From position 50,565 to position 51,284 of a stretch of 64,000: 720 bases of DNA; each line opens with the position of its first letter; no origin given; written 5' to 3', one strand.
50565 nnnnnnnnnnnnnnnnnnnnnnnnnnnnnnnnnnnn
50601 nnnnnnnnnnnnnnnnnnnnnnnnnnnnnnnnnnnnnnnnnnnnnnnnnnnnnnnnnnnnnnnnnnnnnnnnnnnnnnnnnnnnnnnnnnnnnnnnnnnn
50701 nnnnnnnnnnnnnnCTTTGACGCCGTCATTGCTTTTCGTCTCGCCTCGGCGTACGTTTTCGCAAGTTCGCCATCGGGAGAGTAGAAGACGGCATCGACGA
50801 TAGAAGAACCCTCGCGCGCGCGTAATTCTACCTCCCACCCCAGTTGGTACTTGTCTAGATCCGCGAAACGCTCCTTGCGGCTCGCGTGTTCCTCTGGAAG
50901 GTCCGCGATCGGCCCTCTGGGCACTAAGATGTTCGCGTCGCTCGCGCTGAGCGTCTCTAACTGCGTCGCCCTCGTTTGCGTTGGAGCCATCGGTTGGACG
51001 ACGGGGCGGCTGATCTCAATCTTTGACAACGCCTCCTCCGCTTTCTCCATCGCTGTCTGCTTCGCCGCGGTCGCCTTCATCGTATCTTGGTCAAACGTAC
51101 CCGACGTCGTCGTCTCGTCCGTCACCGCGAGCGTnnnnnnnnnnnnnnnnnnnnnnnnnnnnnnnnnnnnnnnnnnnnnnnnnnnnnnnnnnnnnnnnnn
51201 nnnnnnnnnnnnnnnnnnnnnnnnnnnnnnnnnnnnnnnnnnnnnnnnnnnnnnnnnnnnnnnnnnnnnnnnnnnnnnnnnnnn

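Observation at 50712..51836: SBDS fused to a C-terminal methyl-CpG-binding-domain-like tail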

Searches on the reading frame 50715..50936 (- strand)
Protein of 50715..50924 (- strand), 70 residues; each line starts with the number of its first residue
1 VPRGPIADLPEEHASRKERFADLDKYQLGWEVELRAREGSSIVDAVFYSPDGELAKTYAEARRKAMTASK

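Call 4: search_protein_families(library=pfam, proteins=[window:50715-50924:-], max_evalue=10)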
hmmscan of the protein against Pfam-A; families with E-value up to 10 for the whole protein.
window:50715-50924:- (70 aa): 2 families
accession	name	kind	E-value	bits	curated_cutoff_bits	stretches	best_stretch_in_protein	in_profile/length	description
PF01429.25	MBD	-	0.0002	21.3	21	1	27-60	12-48/77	Methyl-CpG binding domain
PF22970.2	DUF7028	-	0.18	12.3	27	1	28-58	44-72/83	Domain of unknown function (DUF7028)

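Call 9: search_protein_families(library=pfam, alignment_id=A1, max_evalue=1)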
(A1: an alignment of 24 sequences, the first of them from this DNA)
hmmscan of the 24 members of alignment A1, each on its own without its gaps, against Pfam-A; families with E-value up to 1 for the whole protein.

A. member 1, seq(74 aa): 1 family
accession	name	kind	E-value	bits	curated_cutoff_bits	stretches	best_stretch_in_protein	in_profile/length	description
PF01429.25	MBD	-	0.00023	21.1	21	1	31-64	12-48/77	Methyl-CpG binding domain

B. families by the number of members that match (of 24 scanned): 6 families
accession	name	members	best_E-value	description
PF01429.25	MBD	21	7.2e-06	Methyl-CpG binding domain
PF22970.2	DUF7028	8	0.011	Domain of unknown function (DUF7028)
PF21834.1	DUF6894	1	0.043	Domain of unknown function (DUF6894)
PF15028.12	PTCRA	1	0.049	Pre-T-cell antigen receptor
PF17946.7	RecC_C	1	0.057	RecC C-terminal domain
PF15944.10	DUF4752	1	0.23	Domain of unknown function (DUF4752)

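Call 10: search_solved_structures(query=A1, max_evalue=10, show_alignments=4)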
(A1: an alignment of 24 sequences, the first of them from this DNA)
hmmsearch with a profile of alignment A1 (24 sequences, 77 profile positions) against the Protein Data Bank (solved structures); distinct sequences matched with E-value up to 10: 5.
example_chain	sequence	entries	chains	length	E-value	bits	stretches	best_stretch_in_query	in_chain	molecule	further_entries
9h2q_B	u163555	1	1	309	0.11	15.7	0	39-60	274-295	Autophagy-related protein 16-1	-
8jnt_A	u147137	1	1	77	0.49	13.7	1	6-70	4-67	RxLR19781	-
7fef_A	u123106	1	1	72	0.56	13.5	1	23-59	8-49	Methyl-CpG-binding domain-containing protein 6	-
5agq_A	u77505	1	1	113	1.4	12.2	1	30-63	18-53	BROMODOMAIN ADJACENT TO ZINC FINGER DOMAIN PROTEIN 2A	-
9qh4_A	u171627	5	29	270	1.5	12.1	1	42-65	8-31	Protein NorQ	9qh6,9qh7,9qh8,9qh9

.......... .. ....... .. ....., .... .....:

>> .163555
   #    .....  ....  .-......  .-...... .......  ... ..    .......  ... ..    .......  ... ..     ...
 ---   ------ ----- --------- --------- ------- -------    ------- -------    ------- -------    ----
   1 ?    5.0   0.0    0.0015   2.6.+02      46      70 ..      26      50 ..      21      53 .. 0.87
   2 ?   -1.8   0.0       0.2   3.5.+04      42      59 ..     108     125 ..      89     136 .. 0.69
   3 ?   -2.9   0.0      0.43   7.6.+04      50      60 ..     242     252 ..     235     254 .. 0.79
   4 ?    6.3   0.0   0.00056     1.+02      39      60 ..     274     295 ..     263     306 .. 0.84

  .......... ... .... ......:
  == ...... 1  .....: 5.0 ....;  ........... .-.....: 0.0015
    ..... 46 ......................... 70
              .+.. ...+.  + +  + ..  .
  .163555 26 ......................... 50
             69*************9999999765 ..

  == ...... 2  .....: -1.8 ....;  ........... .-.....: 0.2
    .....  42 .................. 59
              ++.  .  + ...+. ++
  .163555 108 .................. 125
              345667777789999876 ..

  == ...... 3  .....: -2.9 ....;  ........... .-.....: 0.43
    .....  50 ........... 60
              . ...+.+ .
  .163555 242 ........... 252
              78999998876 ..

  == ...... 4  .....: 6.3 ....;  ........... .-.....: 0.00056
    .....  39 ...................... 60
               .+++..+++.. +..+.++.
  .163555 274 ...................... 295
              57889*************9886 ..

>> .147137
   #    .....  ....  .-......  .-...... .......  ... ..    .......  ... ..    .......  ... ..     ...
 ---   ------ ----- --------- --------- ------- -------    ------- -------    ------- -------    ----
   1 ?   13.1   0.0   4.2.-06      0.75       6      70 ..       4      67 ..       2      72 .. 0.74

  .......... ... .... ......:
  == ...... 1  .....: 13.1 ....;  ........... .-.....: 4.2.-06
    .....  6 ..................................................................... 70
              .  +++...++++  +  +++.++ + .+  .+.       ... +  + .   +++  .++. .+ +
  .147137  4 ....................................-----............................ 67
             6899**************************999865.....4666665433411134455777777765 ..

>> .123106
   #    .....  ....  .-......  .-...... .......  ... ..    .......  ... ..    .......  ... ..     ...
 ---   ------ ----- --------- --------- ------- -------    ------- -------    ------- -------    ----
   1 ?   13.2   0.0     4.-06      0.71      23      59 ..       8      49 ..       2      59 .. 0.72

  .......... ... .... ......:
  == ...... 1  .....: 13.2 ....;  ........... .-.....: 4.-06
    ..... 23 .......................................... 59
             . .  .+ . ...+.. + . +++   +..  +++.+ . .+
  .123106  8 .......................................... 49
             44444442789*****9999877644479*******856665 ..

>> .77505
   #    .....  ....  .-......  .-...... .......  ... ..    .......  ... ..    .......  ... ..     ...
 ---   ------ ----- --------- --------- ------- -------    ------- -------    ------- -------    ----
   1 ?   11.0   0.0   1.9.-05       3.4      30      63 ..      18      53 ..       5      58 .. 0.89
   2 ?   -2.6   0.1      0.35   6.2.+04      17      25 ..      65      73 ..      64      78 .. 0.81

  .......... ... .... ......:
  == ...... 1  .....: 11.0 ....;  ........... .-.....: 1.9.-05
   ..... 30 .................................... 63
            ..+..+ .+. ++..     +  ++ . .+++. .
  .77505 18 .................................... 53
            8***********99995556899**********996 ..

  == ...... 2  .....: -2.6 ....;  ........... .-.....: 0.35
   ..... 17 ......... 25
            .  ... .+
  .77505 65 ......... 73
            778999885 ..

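Call 18: predict_structure(alignment_id=A1)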
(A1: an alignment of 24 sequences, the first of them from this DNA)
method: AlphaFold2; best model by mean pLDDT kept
length: 74 residues; sequences in the alignment: 24
mean_pLDDT: 91.6   pTM: 0.78
mean pLDDT of the five models: 91.6, 91.2, 90.3, 86.8, 85.8
residues with pLDDT >= 90: 55; 70-90: 18; 50-70: 1; < 50: 0
segments of 3 or more residues with pLDDT < 50: none
pLDDT, mean of each block of 10 residues (from residue 1): 90 91 92 94 89 94 94 85
secondary structure, 60 per line:
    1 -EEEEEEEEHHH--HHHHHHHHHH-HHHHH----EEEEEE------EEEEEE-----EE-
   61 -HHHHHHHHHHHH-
elements in order: E2-9 H15-24 H26-30 E35-40 E47-52 H62-73

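Call 23: search_protein_representatives(alignment_id=A1)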
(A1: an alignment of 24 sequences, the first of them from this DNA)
Query: 24 sequences, 77 profile positions. Proteins with E-value up to 0.001 (for the whole library): 189; up to 1e-10: 136; up to 1e-30: 19. The best 150 are listed.
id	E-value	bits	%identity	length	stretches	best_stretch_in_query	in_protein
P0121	1.2e-33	131.1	-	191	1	2-75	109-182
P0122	1.4e-33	130.8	-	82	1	2-75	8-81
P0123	1.3e-32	127.8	-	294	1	2-76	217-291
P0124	2.1e-32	127.1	-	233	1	3-76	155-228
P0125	2.4e-32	126.9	-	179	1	2-76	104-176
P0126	3.4e-32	126.4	-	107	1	2-74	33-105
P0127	4.2e-32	126.1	-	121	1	2-75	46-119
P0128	9.2e-32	125.0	-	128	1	2-76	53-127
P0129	1.0e-31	124.8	-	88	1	2-76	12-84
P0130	2.2e-31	123.8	-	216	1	2-76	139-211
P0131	2.3e-31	123.7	-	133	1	2-75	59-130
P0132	2.6e-31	123.6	-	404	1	3-76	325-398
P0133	3.3e-31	123.2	-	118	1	2-76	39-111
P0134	4.2e-31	122.9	-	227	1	2-76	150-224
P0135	4.7e-31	122.8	-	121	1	2-72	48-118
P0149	1.0e-29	118.4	-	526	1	3-76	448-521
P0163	3.1e-28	113.7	-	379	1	2-75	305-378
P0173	2.2e-27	111.0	-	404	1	4-76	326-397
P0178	9.1e-26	105.8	-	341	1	2-75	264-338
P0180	4.7e-25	103.5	-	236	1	2-75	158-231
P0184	3.1e-24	100.9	-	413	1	4-75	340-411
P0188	1.5e-23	98.7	-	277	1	4-75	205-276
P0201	2.5e-22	94.8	-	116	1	2-75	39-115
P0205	3.9e-22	94.2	-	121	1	2-75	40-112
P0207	5.2e-22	93.8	-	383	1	2-75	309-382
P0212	1.3e-21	92.5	-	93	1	2-75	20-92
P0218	3.1e-21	91.3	-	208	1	4-74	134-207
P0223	2.3e-20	88.5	-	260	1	2-75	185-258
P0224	4.2e-20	87.7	-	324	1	3-74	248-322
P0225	4.3e-20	87.6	-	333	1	3-71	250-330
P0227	2.3e-19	85.3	-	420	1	3-75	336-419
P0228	4.0e-19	84.5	-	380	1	2-76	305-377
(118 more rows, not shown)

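Call 24: find_homologous_proteins(query=A1, max_evalue=0.01)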
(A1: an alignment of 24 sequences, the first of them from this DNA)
Query A1 (24 sequences) (74 aa, profile of the alignment): 85 proteins with E <= 0.01 among 1805 candidates.
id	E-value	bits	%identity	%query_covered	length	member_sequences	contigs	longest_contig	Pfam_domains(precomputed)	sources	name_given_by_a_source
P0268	7.3e-35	137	62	100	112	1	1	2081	-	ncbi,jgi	jgi:hypothetical protein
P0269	6.5e-34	134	60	97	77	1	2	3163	-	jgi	jgi:hypothetical protein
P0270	7.9e-34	133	63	97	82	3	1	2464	-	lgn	-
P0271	2.2e-33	132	58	99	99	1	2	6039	-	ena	-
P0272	2.7e-33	132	97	100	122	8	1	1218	-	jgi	jgi:hypothetical protein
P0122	4.5e-33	131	55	99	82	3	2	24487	-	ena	-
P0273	1.6e-32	129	63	97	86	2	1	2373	-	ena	-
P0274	2.1e-32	129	58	97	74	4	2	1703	-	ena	-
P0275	2.2e-32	129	56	97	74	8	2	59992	-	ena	-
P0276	4.3e-32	128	64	81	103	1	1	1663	-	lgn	-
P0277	6.0e-32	127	60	97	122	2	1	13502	-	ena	-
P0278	8.6e-32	127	86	100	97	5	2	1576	-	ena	-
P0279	9.3e-32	127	61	97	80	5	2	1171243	-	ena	-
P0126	1.1e-31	126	63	95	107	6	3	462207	-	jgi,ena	jgi:hypothetical protein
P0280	1.3e-31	126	59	100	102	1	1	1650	-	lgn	-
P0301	7.5e-28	114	67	85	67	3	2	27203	PF01429.26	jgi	jgi:hypothetical protein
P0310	1.6e-26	110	67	81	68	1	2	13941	PF01429.26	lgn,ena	-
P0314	3.4e-25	106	63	84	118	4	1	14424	PF01429.26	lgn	-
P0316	2.7e-24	103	57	93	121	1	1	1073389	PF01429.26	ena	-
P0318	2.8e-24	103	61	76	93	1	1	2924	PF01429.26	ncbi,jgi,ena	jgi:hypothetical protein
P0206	1.4e-21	94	65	70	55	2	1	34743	PF01429.26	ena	-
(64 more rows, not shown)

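Call 25: fold_search(model_id=the predicted structure, library=pdb)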
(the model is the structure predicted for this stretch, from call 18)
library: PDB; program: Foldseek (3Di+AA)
matches with E <= 10: 303; with E <= 0.001: 0
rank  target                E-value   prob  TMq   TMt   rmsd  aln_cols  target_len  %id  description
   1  6cc8_A                5.0e-02  0.99  0.51  0.53   4.9        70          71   20  Crystal structure MBD3 MBD domain in complex with methylated CpG DNA (released 2018-04-04)
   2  6ccg_A                5.0e-02  0.99  0.50  0.52   4.9        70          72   20  Crystal structure MBD3 MBD domain in complex with methylated CpG DNA (released 2018-05-09)
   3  6ceu_B                1.0e-01  0.97  0.50  0.53   4.9        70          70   20  MBD3 MBD in complex with methylated, non-palindromic CpG DNA: alternative interpretation of crystallographic data (released 2018-05-09)
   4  6c1a_B                1.5e-01  0.95  0.45  0.49   2.4        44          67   20  MBD2 in complex with methylated DNA (released 2018-02-14)
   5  2mb7_MODEL_1_A        2.0e-01  0.72  0.43  0.44   5.7        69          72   20  Solution structure of MBD3 methylcytosine binding domain (released 2013-12-11)
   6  6c1a_A                2.1e-01  0.92  0.49  0.53   4.7        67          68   18  MBD2 in complex with methylated DNA (released 2018-02-14)
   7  6c1a_E                2.1e-01  0.92  0.48  0.52   4.9        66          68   18  MBD2 in complex with methylated DNA (released 2018-02-14)
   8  7ray_A                2.1e-01  0.91  0.50  0.50   5.1        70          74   16  Crystal structure of MBD2 with DNA (released 2021-07-21)
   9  6c1u_E                2.2e-01  0.91  0.48  0.51   5.0        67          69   18  MBD2 in complex with a deoxy-oligonucleotide (released 2018-02-14)
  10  7mwm_A                2.2e-01  0.90  0.47  0.47   5.0        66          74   17  Crystal structure of MBD2 with DNA (released 2021-07-07)
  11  6d1t_A                2.5e-01  0.91  0.41  0.45   2.3        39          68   23  Complex of MBD1-MBD and methylated DNA (released 2018-05-09)
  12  7mwk_A                3.4e-01  0.84  0.47  0.51   5.0        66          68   20  Crystal structure of MBD2 with DNA (released 2021-07-07)
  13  2ky8_MODEL_1_A        3.9e-01  0.91  0.46  0.49   2.3        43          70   23  Solution structure and dynamic analysis of chicken MBD2 methyl binding domain bound to a target methylated DNA (released 2011-05-18)
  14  6cnp_B                3.9e-01  0.77  0.40  0.49   2.3        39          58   23  Crystal structure of MBD2 complex with methylated CpG island (released 2018-03-28)
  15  7ao8_C                3.9e-01  0.77  0.44  0.50   3.1        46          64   22  Structure of the MTA1/HDAC1/MBD2 NURD deacetylase complex (released 2020-11-11)
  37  8hfp_C                2.2e+00  0.23  0.38  0.34   3.2        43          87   16  Crystal structure of the methyl-CpG-binding domain of SETDB2 in complex with the cysteine-rich domain of C11orf46 prot (released 2023-11-22)
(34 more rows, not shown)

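Call 42: list_cluster_members(proteins=[P0132, P0163, P0173, P0184, P0207, P0227, P0228, P0149, P0083, P0101])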
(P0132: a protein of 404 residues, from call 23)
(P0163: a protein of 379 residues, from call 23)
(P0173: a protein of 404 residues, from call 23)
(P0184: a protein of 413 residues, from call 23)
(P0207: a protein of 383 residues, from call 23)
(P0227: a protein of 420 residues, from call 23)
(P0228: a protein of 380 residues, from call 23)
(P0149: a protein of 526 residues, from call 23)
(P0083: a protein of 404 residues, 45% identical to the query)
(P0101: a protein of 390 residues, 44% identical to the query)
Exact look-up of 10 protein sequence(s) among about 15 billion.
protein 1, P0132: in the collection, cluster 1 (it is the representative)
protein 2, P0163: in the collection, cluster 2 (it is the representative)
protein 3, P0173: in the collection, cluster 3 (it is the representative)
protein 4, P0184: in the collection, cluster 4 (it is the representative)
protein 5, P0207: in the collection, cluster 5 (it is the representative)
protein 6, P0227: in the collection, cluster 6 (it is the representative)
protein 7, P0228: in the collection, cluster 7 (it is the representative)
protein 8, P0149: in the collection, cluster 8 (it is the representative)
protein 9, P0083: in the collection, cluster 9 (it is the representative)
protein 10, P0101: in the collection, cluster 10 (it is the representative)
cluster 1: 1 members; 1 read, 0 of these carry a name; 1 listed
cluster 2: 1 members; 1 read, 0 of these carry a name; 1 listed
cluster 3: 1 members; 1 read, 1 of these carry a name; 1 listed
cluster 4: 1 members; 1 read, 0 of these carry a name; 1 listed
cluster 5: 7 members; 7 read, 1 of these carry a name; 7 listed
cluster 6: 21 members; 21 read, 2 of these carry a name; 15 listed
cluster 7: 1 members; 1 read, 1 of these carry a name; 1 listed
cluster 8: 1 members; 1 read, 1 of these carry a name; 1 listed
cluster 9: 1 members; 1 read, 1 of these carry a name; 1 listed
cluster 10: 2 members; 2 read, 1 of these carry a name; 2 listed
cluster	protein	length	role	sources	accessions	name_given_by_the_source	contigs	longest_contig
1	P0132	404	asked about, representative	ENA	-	-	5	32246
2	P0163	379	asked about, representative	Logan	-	-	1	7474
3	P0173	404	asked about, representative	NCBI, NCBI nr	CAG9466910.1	unnamed protein product [Pedinophyceae sp. YPF-701]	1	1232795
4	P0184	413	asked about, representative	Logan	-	-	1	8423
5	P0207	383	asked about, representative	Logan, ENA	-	-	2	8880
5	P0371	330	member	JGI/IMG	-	ribosome maturation protein SDO1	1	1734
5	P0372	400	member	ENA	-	-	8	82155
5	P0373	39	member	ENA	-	-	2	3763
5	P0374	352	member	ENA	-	-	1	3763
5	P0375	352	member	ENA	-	-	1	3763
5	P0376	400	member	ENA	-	-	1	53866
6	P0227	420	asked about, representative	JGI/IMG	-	-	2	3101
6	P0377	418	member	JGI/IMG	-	ribosome maturation protein SDO1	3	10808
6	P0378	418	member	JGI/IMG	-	hypothetical protein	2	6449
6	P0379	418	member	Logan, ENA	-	-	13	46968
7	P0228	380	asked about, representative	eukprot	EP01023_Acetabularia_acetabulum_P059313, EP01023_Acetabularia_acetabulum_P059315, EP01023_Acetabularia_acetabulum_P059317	TRINITY_DN7129_c1_g1_i1.p1 TRINITY_DN7129_c1_g1~~TRINITY_DN7129_c1_g1_i1.p1 ORF ...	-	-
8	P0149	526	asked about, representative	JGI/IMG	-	ribosome maturation protein SDO1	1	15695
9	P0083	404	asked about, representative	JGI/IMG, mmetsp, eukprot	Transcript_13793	Transcript_13793/g.29761 ORF Transcript_13793/g.29761 Transcript_13793/m.29761 ... | CAMPEP_0202902500 /NCGR_PEP_ID=MMETSP1392-20130828/16887_1 /ASSEMBLY_ACC=CAM_ASM_000868 ...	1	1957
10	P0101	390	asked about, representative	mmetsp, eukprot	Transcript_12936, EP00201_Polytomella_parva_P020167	Transcript_12936/g.23002 ORF Transcript_12936/g.23002 Transcript_12936/m.23002 ... | CAMPEP_0175041846 /NCGR_PEP_ID=MMETSP0052_2-20121109/2177_1 /TAXON_ID=51329 ...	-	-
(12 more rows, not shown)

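Call 63: list_cluster_members(proteins=[P0225, P0224, P0223, P0218, P0212, P0205, P0201, P0188, P0180, P0178])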
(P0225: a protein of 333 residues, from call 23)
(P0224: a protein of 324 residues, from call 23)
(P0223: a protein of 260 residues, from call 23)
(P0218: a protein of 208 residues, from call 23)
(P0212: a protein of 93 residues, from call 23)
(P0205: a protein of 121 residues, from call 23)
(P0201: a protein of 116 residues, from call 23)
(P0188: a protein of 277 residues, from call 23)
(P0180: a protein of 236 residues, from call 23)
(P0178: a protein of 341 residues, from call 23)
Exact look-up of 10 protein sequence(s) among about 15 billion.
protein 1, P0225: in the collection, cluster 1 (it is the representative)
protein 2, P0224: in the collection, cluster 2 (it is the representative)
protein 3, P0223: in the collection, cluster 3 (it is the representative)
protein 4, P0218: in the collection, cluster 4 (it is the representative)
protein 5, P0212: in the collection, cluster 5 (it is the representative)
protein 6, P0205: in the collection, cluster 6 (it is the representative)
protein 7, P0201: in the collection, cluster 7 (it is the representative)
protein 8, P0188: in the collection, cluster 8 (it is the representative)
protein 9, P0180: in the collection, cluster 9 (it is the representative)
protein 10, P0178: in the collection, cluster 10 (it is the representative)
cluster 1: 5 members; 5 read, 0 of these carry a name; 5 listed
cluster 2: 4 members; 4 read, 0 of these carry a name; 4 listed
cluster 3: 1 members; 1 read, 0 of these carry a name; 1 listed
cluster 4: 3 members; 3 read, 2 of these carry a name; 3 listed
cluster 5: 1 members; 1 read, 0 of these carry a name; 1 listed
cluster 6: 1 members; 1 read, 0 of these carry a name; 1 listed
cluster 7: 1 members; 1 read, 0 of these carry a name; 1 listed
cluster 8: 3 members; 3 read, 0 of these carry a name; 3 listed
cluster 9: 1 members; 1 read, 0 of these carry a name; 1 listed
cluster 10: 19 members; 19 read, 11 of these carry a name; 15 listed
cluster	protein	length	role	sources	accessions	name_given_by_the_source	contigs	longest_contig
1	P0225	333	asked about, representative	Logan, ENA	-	-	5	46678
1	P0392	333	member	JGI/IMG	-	-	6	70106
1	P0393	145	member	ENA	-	-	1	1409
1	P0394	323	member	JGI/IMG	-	-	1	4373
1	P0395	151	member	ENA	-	-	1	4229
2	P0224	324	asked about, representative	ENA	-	-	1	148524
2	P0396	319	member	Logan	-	-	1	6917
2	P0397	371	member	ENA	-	-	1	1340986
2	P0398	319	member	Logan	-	-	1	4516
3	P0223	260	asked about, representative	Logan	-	-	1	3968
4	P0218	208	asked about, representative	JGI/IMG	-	hypothetical protein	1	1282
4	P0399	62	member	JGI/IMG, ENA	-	hypothetical protein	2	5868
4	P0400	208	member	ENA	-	-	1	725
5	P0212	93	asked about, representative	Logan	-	-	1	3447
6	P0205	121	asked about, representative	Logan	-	-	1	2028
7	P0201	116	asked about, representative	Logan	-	-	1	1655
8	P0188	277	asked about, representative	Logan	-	-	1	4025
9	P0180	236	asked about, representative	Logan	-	-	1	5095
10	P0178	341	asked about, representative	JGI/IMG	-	ribosome maturation protein SDO1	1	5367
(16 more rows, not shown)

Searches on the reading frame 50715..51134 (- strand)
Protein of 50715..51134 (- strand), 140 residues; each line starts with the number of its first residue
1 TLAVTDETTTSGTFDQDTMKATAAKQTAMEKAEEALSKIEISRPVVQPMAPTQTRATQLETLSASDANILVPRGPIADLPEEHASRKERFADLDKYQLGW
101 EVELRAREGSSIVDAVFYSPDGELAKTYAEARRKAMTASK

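Call 4: search_protein_families(library=pfam, proteins=[window:50715-51134:-], max_evalue=10)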
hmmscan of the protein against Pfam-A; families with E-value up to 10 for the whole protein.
window:50715-51134:- (140 aa): 1 family
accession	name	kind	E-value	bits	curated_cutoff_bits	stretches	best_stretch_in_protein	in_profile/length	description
PF01429.25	MBD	-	0.00079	19.4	21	1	97-130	12-48/77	Methyl-CpG binding domain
